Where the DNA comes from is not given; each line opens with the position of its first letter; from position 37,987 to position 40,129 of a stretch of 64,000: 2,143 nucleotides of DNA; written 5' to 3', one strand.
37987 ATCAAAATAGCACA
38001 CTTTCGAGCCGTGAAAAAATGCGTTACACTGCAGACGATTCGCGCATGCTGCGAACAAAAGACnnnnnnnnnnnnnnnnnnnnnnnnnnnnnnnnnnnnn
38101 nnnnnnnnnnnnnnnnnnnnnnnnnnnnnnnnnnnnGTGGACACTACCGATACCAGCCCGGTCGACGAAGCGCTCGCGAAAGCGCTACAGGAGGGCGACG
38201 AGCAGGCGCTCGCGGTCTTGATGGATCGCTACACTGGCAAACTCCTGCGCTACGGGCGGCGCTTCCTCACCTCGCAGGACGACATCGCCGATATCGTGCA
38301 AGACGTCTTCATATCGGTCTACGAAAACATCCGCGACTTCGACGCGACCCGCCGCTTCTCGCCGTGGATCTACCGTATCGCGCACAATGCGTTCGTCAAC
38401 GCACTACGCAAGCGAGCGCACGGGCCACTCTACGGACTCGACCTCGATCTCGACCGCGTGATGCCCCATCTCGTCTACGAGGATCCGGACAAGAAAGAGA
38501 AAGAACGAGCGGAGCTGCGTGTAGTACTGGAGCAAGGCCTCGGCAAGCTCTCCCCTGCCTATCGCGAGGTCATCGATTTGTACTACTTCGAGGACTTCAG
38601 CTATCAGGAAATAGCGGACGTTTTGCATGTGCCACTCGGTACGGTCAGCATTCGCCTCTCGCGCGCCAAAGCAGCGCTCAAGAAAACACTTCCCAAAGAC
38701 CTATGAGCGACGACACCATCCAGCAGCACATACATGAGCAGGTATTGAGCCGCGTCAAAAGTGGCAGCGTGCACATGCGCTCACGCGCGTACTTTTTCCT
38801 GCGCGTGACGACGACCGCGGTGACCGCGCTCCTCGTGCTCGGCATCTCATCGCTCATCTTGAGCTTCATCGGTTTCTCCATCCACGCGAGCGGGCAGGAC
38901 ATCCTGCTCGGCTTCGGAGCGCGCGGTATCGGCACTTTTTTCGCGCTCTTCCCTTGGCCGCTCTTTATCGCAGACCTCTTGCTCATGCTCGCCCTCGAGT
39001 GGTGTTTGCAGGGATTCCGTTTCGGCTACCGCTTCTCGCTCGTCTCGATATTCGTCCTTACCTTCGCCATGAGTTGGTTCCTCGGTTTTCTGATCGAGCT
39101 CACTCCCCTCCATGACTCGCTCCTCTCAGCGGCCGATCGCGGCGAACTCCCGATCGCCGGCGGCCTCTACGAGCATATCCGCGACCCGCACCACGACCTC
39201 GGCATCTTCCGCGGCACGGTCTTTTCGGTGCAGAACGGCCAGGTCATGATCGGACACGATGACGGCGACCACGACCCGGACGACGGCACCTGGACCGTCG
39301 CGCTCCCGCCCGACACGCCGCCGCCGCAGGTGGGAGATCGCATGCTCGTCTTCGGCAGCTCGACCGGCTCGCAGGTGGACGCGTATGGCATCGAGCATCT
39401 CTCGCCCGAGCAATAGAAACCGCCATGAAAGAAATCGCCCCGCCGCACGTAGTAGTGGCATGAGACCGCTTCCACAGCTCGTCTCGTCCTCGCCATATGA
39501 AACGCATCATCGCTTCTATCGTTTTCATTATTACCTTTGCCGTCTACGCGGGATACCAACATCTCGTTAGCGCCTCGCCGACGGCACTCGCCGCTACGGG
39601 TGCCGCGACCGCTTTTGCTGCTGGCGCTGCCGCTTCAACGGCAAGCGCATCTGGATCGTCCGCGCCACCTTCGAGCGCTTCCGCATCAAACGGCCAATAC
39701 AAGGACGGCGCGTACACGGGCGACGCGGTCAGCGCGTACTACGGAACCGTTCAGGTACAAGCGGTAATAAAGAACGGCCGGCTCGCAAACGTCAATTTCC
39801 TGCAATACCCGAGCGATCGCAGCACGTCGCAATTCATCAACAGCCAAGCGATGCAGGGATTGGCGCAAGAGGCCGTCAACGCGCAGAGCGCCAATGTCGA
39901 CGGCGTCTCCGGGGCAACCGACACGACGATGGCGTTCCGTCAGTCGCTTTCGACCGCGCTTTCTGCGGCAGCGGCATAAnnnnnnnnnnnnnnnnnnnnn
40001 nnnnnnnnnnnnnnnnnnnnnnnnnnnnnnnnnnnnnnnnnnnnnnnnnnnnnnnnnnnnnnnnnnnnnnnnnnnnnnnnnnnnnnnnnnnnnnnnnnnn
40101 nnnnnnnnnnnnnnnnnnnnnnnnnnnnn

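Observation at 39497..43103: Extracytoplasmic flavinylation locus: FMN-binding protein, ApbE, second FMN-binding protein, and membrane FNR-like reductase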

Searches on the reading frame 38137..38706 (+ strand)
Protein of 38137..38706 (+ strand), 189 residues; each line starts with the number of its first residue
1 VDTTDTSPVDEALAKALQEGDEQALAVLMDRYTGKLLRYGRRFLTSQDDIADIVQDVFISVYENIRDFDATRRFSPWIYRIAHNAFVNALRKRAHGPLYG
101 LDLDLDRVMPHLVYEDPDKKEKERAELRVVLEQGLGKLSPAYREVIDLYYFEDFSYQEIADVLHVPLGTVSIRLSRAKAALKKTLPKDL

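Call 3: search_protein_families(library=pfam, proteins=[window:38137-38706:+], max_evalue=0.01)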
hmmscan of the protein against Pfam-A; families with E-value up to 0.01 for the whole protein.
window:38137-38706:+ (189 aa): 6 families
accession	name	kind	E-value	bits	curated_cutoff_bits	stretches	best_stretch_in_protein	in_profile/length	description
PF04542.20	Sigma70_r2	-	5.1e-17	61.9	24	1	28-94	1-69/71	Sigma-70 region 2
PF08281.18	Sigma70_r4_2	-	2.3e-16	59.6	25.7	1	131-181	4-54/54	Sigma-70, region 4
PF04545.22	Sigma70_r4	-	4.7e-13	48.9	24.1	1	135-183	2-50/50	Sigma-70, region 4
PF07638.17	Sigma70_ECF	-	9.9e-08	32.5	21.1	1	15-184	9-182/185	ECF sigma factor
PF04297.20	UPF0122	-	0.00013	22.6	22.7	1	143-182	23-62/101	Putative helix-turn-helix protein, YlxM / p13 like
PF13384.12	HTH_23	-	0.0079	16.4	24.6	0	148-176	13-40/50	Homeodomain-like domain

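Call 4: search_protein_families(library=ncbifam, proteins=[window:38137-38706:+], max_evalue=0.01)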
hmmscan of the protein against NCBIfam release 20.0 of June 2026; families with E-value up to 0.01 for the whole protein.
window:38137-38706:+ (189 aa): 110 families (the best 25 are shown)
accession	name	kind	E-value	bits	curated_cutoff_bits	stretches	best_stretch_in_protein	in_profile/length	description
NF007223.0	PRK09641.1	equivalog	8.9e-34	117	209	1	12-185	7-184/187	RNA polymerase sigma factor SigW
TIGR02948.1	SigW_bacill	equivalog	1.2e-31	110.2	243.1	1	11-185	6-184/187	RNA polymerase sigma factor SigW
TIGR02937.1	sigma70-ECF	superfamily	1.4e-31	109.4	42.9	1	24-185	2-165/165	sigma-70 family RNA polymerase sigma factor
NF008888.0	PRK11922.1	equivalog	6.4e-30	104.5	204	1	6-188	13-199/231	RNA polymerase sigma factor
NF009166.1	PRK12513.1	equivalog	7.5e-28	97.6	206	1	6-185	5-186/193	RNA polymerase sigma factor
NF004113.0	PRK05602.1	equivalog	2.8e-27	95.7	208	1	6-187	28-203/211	RNA polymerase sigma factor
NF010500.0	PRK13919.1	subfamily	3e-27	96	226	1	6-185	6-183/186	putative RNA polymerase sigma E protein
NF009171.0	PRK12518.1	equivalog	1e-26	94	208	1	5-185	9-184/191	RNA polymerase sigma factor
TIGR02985.1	Sig70_bacteroi1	subfamily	1.2e-26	93.8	126.4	1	28-185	6-162/162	RNA polymerase sigma-70 factor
NF006930.0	PRK09415.1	subfamily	1.1e-24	87.3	198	1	18-187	10-177/179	RNA polymerase factor sigma C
NF009168.0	PRK12515.1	subfamily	1.3e-24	86.8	236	1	7-185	6-179/189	RNA polymerase sigma factor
NF007222.0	PRK09640.1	equivalog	2.7e-24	85.7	194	1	23-185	26-182/188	RNA polymerase sigma factor SigX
TIGR02939.1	RpoE_Sigma70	equivalog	4.5e-24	85.5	236.15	1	7-185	4-186/190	RNA polymerase sigma factor RpoE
NF007229.0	PRK09647.1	equivalog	1.3e-23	83.5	265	1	28-186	49-203/220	RNA polymerase sigma factor SigE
TIGR02950.1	SigM_subfam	subfamily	1.6e-23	83.3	147.95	1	28-184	5-157/159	RNA polymerase sigma factor, SigM family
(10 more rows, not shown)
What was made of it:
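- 38137..38706 (+): ECF-type sigma factor (189 aa). Sigma70_r2 and Sigma70_r4_2 only; the best NCBIfam match is SigW (E 9e-34) (calls 3, 4).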

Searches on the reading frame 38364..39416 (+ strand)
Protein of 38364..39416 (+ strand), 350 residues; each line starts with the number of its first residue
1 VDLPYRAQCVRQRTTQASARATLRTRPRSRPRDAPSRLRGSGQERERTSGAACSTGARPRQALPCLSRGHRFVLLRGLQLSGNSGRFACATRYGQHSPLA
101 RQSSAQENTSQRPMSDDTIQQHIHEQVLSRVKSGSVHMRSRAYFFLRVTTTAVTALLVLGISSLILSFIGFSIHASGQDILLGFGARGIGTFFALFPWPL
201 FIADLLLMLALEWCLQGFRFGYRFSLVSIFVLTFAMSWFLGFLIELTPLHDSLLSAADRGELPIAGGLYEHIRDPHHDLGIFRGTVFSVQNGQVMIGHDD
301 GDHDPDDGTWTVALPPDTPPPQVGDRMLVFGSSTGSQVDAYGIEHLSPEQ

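Call 3: search_protein_families(library=pfam, proteins=[window:38364-39416:+], max_evalue=0.01)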
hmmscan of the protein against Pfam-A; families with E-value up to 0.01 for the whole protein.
window:38364-39416:+ (350 aa): 0 families

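Call 4: search_protein_families(library=ncbifam, proteins=[window:38364-39416:+], max_evalue=0.01)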
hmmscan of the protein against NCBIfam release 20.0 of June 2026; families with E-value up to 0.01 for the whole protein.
window:38364-39416:+ (350 aa): 0 families

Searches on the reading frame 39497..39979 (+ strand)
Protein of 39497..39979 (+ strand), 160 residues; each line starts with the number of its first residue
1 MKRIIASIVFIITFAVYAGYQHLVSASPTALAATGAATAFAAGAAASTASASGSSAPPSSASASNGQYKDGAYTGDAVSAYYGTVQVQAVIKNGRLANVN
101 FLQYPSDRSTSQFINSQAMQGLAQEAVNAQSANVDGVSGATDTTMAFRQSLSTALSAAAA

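Call 3: search_protein_families(library=pfam, proteins=[window:39497-39979:+], max_evalue=0.01)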
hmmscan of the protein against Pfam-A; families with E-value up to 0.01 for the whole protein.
window:39497-39979:+ (160 aa): 1 family
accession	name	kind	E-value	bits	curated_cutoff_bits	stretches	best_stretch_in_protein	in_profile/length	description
PF04205.19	FMN_bind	-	3.1e-07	31.4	22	1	81-155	2-76/77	FMN-binding domain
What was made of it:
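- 39497..39979 (+): Carrier 1: N-terminal anchor (MKR + TM), 40-aa Ala/Ser linker, FMN_bind domain, acceptor Thr141 (codon 39917-39919). PF04205, 31.4 bits (call 3).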

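Call 4: search_protein_families(library=ncbifam, proteins=[window:39497-39979:+], max_evalue=0.01)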
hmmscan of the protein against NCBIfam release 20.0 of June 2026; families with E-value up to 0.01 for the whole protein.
window:39497-39979:+ (160 aa): 0 families

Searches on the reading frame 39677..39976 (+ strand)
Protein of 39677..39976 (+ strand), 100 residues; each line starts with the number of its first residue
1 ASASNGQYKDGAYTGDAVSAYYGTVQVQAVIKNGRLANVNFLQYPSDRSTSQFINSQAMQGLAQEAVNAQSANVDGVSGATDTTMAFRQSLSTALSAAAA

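Call 38: search_solved_structures(query=A3, max_evalue=1, show_alignments=4)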
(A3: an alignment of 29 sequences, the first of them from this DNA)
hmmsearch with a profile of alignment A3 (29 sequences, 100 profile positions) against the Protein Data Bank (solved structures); distinct sequences matched with E-value up to 1: 33.
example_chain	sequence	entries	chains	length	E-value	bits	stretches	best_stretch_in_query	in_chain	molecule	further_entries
8p2a_A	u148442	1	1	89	2.4e-20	75.7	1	12-98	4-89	FMN-binding domain-containing protein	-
6s9o_A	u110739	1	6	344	2.4e-13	53.3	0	23-53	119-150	designed Armadillo repeat protein with internal Lock1 fused to target peptide KRKRKLKFKR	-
6s9p_A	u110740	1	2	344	5.8e-13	52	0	21-50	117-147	internal Lock2 fused to target peptide KRKAKITWKR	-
5mfd_A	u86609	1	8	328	6.6e-13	51.8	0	23-48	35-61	YIIIM''6AII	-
6sa8_A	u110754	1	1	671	6.6e-13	51.8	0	23-49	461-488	ring-like DARPin-Armadillo fusion H83_D01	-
5mfl_A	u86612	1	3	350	9.6e-13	51.3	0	23-48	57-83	(KR)5_GS10_YIIIM6AII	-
5mfm_A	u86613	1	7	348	9.7e-13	51.3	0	23-48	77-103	YIIIM6AII_GS11_(KR)5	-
5mfm_C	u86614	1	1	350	1e-12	51.3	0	23-48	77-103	Importin subunit alpha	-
6sa7_A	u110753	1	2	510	1.3e-11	47.7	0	23-48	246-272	DARPin-Armadillo fusion C8long83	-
6s9l_A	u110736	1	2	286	1.6e-11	47.4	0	23-53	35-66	KR4KLSF Lock1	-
6s9m_A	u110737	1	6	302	2.8e-11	46.6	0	22-49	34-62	Lock2_KRKRKAKITW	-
6s9n_A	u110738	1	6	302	2.8e-11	46.6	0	22-49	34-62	Lock2_KRKRKAKLSF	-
5aei_A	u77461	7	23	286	4.1e-11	46.1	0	23-48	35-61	DESIGNED ARMADILLO REPEAT PROTEIN YIIIM5AII | YIIIM5AII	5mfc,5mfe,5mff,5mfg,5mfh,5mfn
4v3o_A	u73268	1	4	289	5.8e-11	45.6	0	23-48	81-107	YIII_M5_AII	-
4pls_A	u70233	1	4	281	6.6e-11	45.4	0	23-48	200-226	Arm00010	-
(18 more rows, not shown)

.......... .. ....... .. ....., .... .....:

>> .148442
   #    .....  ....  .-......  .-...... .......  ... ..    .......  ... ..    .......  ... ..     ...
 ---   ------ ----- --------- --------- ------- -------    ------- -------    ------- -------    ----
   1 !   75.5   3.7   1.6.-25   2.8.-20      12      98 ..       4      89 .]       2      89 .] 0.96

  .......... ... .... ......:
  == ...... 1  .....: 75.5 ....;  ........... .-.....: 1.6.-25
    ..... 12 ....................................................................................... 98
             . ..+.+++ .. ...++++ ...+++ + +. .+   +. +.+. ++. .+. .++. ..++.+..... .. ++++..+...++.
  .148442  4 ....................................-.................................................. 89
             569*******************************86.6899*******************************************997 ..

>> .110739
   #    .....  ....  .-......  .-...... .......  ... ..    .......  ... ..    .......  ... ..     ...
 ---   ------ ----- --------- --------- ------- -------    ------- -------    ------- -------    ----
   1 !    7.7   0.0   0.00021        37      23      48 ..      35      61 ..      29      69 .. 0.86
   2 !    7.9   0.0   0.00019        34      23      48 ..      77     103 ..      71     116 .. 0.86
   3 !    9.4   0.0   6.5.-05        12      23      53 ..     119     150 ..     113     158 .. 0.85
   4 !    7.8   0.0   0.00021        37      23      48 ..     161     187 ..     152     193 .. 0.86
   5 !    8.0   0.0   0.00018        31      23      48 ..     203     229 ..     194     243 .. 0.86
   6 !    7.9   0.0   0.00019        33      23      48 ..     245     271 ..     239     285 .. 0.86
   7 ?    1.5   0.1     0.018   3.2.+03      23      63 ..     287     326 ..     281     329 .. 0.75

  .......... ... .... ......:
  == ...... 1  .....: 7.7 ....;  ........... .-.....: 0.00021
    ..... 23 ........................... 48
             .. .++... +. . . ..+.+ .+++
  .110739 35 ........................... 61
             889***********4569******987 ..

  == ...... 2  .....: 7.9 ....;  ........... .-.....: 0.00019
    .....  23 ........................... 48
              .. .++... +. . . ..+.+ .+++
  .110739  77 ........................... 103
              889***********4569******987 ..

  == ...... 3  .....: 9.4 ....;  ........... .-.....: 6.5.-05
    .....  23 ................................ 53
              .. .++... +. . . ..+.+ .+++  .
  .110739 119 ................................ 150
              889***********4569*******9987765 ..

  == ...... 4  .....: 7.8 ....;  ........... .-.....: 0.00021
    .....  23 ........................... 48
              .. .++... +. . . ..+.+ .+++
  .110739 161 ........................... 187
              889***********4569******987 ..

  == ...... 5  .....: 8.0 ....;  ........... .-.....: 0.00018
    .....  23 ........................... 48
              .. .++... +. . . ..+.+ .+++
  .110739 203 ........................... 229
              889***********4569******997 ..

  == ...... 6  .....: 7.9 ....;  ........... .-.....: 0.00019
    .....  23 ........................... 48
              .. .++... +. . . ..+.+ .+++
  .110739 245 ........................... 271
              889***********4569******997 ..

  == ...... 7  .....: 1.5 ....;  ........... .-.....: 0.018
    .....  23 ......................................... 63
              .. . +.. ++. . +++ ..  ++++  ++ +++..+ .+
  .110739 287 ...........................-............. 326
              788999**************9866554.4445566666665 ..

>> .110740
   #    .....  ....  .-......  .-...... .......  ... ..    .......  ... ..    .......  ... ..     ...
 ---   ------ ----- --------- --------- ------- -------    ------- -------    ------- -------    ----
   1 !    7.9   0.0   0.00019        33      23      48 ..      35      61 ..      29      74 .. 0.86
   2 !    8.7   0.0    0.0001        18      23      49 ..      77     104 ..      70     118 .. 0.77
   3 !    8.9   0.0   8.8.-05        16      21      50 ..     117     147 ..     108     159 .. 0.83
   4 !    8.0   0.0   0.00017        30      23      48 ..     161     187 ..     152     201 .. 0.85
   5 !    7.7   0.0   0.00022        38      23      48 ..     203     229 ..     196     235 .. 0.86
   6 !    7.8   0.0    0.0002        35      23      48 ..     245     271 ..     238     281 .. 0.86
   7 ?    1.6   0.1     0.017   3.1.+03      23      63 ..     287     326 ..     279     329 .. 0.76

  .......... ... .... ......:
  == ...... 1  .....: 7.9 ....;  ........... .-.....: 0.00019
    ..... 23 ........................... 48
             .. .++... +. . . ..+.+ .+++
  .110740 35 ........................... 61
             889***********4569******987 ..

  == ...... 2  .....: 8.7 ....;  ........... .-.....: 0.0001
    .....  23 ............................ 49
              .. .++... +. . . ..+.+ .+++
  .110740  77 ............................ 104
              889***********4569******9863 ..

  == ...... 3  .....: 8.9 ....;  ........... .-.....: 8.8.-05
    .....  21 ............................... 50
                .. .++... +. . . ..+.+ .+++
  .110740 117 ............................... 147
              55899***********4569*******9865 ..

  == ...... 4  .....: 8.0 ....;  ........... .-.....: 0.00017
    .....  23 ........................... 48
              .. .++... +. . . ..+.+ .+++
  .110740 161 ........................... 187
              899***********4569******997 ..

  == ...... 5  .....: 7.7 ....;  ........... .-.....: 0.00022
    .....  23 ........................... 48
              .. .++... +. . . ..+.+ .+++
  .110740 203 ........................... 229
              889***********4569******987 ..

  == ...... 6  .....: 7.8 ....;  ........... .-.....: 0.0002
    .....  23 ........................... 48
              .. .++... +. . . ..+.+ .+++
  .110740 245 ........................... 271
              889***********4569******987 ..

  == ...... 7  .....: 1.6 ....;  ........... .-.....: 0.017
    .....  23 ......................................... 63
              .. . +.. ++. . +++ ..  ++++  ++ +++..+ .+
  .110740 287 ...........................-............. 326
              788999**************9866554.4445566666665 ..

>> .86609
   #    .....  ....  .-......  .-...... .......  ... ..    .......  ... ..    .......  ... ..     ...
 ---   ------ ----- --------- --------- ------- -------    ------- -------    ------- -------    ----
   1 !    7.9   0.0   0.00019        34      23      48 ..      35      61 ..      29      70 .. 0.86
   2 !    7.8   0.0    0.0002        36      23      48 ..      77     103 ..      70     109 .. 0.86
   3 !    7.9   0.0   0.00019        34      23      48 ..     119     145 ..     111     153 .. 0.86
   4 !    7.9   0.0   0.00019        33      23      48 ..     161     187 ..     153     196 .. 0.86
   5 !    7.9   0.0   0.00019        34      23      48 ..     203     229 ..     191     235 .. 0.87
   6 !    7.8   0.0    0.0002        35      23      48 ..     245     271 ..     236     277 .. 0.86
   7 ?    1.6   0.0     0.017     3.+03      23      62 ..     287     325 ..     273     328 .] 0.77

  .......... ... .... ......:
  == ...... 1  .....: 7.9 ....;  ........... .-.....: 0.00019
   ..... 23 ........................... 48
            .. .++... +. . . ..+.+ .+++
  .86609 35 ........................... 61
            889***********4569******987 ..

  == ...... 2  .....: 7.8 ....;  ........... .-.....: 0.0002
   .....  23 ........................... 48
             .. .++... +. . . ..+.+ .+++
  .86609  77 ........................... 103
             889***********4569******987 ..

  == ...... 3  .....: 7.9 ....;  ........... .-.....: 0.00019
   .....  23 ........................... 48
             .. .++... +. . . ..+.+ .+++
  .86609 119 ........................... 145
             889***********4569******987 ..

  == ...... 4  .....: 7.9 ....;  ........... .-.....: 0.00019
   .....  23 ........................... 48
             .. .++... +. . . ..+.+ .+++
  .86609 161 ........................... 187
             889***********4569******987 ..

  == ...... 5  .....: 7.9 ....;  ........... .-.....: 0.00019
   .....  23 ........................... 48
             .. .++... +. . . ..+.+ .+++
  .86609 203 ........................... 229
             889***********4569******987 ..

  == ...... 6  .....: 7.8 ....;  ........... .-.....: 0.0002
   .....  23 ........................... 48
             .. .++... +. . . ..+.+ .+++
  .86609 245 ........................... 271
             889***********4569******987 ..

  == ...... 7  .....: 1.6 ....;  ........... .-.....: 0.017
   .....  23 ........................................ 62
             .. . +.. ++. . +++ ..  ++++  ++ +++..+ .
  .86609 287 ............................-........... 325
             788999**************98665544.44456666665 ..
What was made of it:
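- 39497..39979 (+): Family profile against PDB: 8p2a_A, E 2.4e-20, with SGAT aligned (call 38).
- On FMN_bind (PF04205) ApbE substrates: DGVSGAT and SGVSGAS align with DAVSGAT of 8p2a (call 38).
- The acceptor residue aligns with the SGAT motif of 8p2a (call 38).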
